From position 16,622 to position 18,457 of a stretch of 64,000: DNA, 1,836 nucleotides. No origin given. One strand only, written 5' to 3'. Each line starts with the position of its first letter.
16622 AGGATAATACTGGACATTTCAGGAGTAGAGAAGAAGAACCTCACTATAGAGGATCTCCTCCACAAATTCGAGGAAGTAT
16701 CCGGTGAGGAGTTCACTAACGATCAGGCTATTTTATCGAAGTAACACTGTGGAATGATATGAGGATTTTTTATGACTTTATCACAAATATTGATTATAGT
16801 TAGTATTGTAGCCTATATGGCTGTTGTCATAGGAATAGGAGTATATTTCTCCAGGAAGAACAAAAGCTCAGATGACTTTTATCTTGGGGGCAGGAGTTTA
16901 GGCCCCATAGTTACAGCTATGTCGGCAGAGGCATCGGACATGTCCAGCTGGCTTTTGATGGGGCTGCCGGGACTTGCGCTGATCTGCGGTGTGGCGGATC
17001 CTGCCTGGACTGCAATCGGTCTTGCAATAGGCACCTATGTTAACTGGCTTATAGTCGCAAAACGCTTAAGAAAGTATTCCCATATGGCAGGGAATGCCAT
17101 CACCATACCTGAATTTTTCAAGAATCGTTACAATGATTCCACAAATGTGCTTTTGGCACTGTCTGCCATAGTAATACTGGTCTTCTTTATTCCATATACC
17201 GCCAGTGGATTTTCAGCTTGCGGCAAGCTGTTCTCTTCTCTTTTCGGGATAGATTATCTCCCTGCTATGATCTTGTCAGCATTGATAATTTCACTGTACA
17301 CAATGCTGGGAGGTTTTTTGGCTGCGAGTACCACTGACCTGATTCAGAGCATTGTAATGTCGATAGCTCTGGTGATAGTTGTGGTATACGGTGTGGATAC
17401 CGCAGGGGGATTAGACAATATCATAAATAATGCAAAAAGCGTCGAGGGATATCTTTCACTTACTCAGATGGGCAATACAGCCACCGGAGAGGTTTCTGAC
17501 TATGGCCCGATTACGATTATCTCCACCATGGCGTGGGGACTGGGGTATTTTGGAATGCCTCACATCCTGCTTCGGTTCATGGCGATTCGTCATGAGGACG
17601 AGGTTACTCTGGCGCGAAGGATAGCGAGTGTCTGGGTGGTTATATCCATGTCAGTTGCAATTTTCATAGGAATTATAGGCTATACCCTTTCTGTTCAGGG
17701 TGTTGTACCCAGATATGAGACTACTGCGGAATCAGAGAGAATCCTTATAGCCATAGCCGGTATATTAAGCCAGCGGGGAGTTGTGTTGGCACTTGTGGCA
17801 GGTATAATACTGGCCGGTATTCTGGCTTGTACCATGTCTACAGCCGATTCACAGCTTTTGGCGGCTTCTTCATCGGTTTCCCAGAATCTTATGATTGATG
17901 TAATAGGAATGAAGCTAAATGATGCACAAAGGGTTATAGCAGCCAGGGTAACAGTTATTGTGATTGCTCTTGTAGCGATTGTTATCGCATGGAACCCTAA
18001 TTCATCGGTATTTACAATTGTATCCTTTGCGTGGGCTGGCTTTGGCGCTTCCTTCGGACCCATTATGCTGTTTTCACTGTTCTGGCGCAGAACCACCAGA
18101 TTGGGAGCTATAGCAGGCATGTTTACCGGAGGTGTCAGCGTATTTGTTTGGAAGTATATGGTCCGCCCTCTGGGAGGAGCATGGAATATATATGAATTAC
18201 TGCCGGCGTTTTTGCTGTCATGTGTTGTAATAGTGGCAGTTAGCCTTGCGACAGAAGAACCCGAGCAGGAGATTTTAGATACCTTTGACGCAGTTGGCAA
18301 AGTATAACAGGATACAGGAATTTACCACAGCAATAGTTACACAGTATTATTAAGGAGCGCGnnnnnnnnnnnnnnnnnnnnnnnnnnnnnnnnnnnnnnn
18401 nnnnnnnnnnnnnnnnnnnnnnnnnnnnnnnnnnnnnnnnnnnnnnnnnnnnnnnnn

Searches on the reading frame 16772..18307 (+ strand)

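Call 6: search_protein_families(library=pfam, proteins=[window:16772-18307:+], max_evalue=0.001)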
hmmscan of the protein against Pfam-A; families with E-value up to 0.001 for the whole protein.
window:16772-18307:+ (511 aa): 1 family
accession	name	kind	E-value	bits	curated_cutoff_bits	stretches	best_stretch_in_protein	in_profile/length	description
PF00474.23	SSF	-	5.4e-84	282.9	22.8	1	36-453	1-406/406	Sodium:solute symporter family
